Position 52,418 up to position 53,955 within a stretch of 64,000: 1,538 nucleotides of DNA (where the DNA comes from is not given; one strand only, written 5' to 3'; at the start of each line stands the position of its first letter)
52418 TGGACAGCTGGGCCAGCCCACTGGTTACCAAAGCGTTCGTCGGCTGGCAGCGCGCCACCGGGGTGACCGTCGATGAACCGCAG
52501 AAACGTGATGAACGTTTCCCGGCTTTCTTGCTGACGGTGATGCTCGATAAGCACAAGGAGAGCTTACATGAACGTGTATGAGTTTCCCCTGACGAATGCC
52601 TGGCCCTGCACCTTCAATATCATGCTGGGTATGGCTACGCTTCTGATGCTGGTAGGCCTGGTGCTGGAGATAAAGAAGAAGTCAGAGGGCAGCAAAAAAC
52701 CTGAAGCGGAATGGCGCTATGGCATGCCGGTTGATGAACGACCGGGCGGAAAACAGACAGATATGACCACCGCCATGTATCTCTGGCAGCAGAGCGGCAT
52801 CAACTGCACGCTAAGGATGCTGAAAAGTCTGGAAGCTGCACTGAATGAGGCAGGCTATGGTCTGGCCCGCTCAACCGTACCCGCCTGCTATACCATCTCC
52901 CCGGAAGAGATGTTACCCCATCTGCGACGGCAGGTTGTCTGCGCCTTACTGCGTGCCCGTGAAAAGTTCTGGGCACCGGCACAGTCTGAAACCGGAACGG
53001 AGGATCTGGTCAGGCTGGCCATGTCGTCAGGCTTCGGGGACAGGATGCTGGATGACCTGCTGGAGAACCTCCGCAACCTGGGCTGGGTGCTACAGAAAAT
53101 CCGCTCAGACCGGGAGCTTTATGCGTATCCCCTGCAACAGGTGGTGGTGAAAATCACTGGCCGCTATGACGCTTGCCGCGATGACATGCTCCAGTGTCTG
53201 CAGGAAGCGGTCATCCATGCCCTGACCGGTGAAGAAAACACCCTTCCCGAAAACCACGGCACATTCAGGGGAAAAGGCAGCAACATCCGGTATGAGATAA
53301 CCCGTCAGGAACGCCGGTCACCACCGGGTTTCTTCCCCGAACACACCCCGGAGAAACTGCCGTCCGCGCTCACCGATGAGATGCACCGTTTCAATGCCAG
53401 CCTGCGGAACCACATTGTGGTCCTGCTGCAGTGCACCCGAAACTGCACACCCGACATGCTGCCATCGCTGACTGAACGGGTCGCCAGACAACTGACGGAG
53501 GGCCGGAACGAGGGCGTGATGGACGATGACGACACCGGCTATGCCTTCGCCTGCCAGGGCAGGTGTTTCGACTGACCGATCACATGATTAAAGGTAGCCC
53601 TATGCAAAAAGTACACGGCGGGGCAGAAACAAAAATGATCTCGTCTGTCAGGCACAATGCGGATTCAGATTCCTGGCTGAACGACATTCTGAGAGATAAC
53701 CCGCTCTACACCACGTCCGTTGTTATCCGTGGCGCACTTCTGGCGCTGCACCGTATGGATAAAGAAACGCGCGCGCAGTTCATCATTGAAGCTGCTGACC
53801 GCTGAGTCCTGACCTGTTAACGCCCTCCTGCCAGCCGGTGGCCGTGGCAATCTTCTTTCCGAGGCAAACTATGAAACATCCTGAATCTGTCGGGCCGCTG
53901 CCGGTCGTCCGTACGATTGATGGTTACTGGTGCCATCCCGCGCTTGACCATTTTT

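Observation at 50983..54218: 3.2-kb cargo block of seven ORFs inserted between traW and traU, marked by a diverged duplicate of the traW 3' end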

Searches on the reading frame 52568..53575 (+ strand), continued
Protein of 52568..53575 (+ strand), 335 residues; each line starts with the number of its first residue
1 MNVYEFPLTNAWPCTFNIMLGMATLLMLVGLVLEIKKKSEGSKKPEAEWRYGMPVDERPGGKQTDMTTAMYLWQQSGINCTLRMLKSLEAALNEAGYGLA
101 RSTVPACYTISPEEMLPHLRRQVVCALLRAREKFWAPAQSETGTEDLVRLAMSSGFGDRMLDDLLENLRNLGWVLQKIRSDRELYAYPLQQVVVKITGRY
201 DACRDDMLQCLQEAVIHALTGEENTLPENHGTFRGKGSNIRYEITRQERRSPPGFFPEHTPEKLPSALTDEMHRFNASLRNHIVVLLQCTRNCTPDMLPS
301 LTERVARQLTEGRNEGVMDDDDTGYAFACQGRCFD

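Call 99: search_dna_similar(query=P0085, collection=plasmids, mode=protein, max_rows=25, max_evalue=0.001, rows=spread)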
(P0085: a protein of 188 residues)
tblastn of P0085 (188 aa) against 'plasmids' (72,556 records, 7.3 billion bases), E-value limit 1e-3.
Records with a match: 164; places in all: 164; records where one place covers at least 80% of the query: 1.
Best place of each record, by identity: <60% 164.
By first word of the organism name: Enterobacter 111; Citrobacter 16; Pantoea 14; Phytobacter 6; Leclercia 3; Erwinia 3; Atlantibacter 2; Salmonella 2; Kosakonia 2; Enterobacteriaceae 1; and 4 more.
By predicted mobility (MOB-suite, as given by PLSDB): conjugative 141; non-mobilizable 23.
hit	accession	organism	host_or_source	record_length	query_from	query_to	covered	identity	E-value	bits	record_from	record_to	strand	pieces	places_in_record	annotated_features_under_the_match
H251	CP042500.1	Enterobacter sp. E76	Whole organism,Shower 3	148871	39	177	74%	43.9%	2e-31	126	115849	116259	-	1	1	hypothetical protein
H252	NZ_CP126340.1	Atlantibacter hermannii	water,water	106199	67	181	61%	45.2%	2e-28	117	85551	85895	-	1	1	hypothetical protein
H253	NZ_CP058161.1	Enterobacter hormaechei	culture,Wastewater effluent sample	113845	46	177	70%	36.3%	6e-20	94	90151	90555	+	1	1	hypothetical protein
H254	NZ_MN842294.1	Leclercia adecarboxylata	-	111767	42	177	72%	34.6%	2e-22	100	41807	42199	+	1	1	hypothetical protein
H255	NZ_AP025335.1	Phytobacter diazotrophicus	-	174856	36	177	76%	32.7%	4e-16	82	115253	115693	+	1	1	hypothetical protein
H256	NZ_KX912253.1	Enterobacter asburiae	Homo sapiens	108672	69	185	62%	39.3%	4e-20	94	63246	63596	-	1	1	hypothetical protein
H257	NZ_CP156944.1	Enterobacter hormaechei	Homo sapiens,Tissue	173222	67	185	63%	38.7%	1e-21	98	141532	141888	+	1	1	hypothetical protein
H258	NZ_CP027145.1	Enterobacter hormaechei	-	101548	69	185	62%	38.5%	4e-20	94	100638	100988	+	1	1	hypothetical protein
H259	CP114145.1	Enterobacter hormaechei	Homo sapiens,blood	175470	69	177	58%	41.3%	8e-22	99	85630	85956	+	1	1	hypothetical protein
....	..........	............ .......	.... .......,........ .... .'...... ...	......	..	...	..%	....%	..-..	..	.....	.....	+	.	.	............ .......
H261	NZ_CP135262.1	Enterobacter asburiae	Homo sapiens,anal swab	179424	69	177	58%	40.4%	3e-21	97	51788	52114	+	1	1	hypothetical protein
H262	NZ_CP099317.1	Enterobacter hormaechei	culture,Pooled sediment sample ...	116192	67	185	63%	35.8%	1e-16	84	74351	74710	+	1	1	hypothetical protein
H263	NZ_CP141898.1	Enterobacter bugandensis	Pure isolate,Rhizosphere of Bidens alba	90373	69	185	62%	35.9%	4e-21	97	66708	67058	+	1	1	hypothetical protein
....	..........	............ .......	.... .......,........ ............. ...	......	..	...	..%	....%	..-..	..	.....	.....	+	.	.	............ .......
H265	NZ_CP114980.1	Enterobacter hormaechei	dog,pure culture,Kidney stone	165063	69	185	62%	34.7%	3e-15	80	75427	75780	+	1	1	hypothetical protein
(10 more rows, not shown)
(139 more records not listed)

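Call 100: get_annotated_region(hit=H226, flank=3500)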
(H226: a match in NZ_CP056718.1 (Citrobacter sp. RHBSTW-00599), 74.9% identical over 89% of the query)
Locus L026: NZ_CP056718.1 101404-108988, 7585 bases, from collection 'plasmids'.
description: Citrobacter sp. RHBSTW-00599 plasmid pRHBSTW-00599_2, complete sequence
organism: Citrobacter sp. RHBSTW-00599 (NCBI taxid 2742657)
taxonomy: Bacteria; Pseudomonadota; Gammaproteobacteria; Enterobacterales; Enterobacteriaceae; Citrobacter; Citrobacter sp. RHBSTW-00599
host: -; source: culture,Freshwater sample from upstream of wastewater treatment plant; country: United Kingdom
typing (MOB-suite, as given by PLSDB): conjugative; replicon IncFIA,IncFII; relaxase MOBF; mating-pair formation MPF_F
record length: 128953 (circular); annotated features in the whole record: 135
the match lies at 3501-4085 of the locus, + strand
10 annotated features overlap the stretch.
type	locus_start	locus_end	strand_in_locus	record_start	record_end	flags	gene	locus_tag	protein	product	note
CDS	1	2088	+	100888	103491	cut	traC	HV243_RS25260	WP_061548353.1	type IV secretion system protein TraC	-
CDS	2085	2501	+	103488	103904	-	trbI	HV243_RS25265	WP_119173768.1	type-F conjugative transfer system protein TrbI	-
CDS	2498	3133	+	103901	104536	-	traW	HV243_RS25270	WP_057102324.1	type-F conjugative transfer system protein TraW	-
CDS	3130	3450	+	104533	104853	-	-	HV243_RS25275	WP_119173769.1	hypothetical protein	-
CDS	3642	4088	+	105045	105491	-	-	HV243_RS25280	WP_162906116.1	hypothetical protein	-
CDS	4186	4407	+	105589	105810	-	-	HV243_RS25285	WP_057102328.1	hypothetical protein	-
CDS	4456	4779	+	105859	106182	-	-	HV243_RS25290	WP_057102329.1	hypothetical protein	-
CDS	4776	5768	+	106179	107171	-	traU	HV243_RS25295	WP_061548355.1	conjugal transfer pilus assembly protein TraU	-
CDS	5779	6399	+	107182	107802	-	trbC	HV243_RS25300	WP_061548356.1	type-F conjugative transfer system pilin assembly protein TrbC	-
CDS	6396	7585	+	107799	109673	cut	traN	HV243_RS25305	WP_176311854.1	type-F conjugative transfer system mating-pair stabilization protein TraN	-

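Call 101: get_annotated_region(hit=H255, flank=3500)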
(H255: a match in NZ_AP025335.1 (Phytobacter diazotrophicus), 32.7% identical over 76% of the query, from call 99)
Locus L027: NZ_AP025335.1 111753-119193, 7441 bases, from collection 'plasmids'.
description: Phytobacter diazotrophicus strain TA9734 plasmid pTMTA97341, complete sequence
organism: Phytobacter diazotrophicus (NCBI taxid 395631)
taxonomy: Bacteria; Pseudomonadota; Gammaproteobacteria; Enterobacterales; Enterobacteriaceae; Phytobacter; Phytobacter diazotrophicus
host: -; source: -; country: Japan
typing (MOB-suite, as given by PLSDB): conjugative; replicon IncFIB,IncFIC,rep_cluster_2203,rep_cluster_2283; relaxase MOBF; mating-pair formation MPF_F
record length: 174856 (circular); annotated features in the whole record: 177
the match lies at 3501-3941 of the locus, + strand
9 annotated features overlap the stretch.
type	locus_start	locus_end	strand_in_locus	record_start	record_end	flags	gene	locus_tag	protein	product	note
CDS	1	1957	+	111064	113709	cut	traC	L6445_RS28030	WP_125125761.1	type IV secretion system protein TraC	-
CDS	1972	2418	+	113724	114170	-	trbI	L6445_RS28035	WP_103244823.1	type-F conjugative transfer system protein TrbI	-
CDS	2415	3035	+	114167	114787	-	traW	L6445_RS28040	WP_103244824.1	type-F conjugative transfer system protein TraW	-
CDS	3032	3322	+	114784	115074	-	-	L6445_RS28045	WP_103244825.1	hypothetical protein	-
CDS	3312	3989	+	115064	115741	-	-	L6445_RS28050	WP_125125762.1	hypothetical protein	-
CDS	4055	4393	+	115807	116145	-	-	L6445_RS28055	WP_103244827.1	hypothetical protein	-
CDS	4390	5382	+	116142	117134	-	traU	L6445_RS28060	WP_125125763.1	conjugal transfer pilus assembly protein TraU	-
CDS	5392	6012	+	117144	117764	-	trbC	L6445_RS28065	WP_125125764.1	type-F conjugative transfer system pilin assembly protein TrbC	-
CDS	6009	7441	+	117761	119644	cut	traN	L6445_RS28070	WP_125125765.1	type-F conjugative transfer system mating-pair stabilization protein TraN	-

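Call 102: search_solved_structures(query=A3, max_evalue=10)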
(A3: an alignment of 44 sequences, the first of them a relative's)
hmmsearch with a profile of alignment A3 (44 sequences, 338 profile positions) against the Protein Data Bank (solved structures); distinct sequences matched with E-value up to 10: 3.
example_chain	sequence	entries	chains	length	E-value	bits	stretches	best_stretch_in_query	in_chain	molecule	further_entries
2ogb_A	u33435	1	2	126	0.77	11.6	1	143-210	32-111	RING finger protein 41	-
2gwf_B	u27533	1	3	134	0.9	11.4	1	143-210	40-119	RING finger protein 41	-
4c26_A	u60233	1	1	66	2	10.3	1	163-198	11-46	HICA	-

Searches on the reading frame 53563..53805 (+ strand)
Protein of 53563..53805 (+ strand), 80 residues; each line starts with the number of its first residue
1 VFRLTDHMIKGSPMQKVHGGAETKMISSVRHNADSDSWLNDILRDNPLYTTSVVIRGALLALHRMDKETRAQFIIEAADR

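Call 8: search_protein_families(library=pfam, proteins=[window:53563-53805:+], max_evalue=1)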
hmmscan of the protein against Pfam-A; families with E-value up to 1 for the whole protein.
window:53563-53805:+ (80 aa): 0 families

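Call 9: search_protein_families(library=ncbifam, proteins=[window:53563-53805:+], max_evalue=1)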
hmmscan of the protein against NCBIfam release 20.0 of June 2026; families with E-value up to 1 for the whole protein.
window:53563-53805:+ (80 aa): 1 family
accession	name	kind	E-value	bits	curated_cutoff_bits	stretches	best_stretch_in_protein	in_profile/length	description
NF041551.1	YlcI_YnfO_N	subfamily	0.034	14.2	30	1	61-80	18-37/42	YlcI/YnfO family protein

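Call 10: search_protein_families(library=padloc, proteins=[window:53563-53805:+], max_evalue=1)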
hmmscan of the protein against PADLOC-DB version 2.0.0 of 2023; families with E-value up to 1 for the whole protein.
window:53563-53805:+ (80 aa): 0 families

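Call 33: search_protein_families(library=phrogs, proteins=[window:53563-53805:+], max_evalue=0.1)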
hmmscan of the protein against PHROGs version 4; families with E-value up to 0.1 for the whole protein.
window:53563-53805:+ (80 aa): 0 families

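Call 46: search_solved_structures(query=A5, max_evalue=10)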
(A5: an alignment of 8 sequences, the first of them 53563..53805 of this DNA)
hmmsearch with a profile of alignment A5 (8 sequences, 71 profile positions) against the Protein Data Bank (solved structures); distinct sequences matched with E-value up to 10: 3.
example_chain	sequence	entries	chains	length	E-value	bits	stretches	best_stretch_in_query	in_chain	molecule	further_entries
5h7b_A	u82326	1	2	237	0.0029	20.6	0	48-64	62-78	Immunoglobulin G-binding protein A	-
5h7a_C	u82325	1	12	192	0.019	18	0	48-64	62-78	Immunoglobulin G-binding protein A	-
5h79_D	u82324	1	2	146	0.13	15.4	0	48-64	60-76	Immunoglobulin G-binding protein A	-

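Call 73: search_protein_families(library=pfam, alignment_id=A5, max_evalue=10)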
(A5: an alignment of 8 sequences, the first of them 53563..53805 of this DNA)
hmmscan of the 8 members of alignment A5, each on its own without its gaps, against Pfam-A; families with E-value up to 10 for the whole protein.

A. member 1, window:53563-53805:+ (80 aa): 0 families

B. families by the number of members that match (of 8 scanned): 1 family
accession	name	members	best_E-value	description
PF25070.2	DUF7794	1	0.05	Domain of unknown function (DUF7794)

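Call 107: search_solved_structures(query=A8, max_evalue=10, show_alignments=3)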
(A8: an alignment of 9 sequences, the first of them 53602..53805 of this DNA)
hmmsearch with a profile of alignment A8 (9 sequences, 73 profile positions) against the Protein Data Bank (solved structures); distinct sequences matched with E-value up to 10: 3.
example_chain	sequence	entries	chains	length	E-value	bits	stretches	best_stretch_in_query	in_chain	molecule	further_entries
5h7b_A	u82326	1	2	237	0.005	19.8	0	48-64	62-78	Immunoglobulin G-binding protein A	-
5h7a_C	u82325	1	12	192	0.031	17.3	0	48-64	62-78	Immunoglobulin G-binding protein A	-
5h79_D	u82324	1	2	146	0.22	14.5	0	48-64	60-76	Immunoglobulin G-binding protein A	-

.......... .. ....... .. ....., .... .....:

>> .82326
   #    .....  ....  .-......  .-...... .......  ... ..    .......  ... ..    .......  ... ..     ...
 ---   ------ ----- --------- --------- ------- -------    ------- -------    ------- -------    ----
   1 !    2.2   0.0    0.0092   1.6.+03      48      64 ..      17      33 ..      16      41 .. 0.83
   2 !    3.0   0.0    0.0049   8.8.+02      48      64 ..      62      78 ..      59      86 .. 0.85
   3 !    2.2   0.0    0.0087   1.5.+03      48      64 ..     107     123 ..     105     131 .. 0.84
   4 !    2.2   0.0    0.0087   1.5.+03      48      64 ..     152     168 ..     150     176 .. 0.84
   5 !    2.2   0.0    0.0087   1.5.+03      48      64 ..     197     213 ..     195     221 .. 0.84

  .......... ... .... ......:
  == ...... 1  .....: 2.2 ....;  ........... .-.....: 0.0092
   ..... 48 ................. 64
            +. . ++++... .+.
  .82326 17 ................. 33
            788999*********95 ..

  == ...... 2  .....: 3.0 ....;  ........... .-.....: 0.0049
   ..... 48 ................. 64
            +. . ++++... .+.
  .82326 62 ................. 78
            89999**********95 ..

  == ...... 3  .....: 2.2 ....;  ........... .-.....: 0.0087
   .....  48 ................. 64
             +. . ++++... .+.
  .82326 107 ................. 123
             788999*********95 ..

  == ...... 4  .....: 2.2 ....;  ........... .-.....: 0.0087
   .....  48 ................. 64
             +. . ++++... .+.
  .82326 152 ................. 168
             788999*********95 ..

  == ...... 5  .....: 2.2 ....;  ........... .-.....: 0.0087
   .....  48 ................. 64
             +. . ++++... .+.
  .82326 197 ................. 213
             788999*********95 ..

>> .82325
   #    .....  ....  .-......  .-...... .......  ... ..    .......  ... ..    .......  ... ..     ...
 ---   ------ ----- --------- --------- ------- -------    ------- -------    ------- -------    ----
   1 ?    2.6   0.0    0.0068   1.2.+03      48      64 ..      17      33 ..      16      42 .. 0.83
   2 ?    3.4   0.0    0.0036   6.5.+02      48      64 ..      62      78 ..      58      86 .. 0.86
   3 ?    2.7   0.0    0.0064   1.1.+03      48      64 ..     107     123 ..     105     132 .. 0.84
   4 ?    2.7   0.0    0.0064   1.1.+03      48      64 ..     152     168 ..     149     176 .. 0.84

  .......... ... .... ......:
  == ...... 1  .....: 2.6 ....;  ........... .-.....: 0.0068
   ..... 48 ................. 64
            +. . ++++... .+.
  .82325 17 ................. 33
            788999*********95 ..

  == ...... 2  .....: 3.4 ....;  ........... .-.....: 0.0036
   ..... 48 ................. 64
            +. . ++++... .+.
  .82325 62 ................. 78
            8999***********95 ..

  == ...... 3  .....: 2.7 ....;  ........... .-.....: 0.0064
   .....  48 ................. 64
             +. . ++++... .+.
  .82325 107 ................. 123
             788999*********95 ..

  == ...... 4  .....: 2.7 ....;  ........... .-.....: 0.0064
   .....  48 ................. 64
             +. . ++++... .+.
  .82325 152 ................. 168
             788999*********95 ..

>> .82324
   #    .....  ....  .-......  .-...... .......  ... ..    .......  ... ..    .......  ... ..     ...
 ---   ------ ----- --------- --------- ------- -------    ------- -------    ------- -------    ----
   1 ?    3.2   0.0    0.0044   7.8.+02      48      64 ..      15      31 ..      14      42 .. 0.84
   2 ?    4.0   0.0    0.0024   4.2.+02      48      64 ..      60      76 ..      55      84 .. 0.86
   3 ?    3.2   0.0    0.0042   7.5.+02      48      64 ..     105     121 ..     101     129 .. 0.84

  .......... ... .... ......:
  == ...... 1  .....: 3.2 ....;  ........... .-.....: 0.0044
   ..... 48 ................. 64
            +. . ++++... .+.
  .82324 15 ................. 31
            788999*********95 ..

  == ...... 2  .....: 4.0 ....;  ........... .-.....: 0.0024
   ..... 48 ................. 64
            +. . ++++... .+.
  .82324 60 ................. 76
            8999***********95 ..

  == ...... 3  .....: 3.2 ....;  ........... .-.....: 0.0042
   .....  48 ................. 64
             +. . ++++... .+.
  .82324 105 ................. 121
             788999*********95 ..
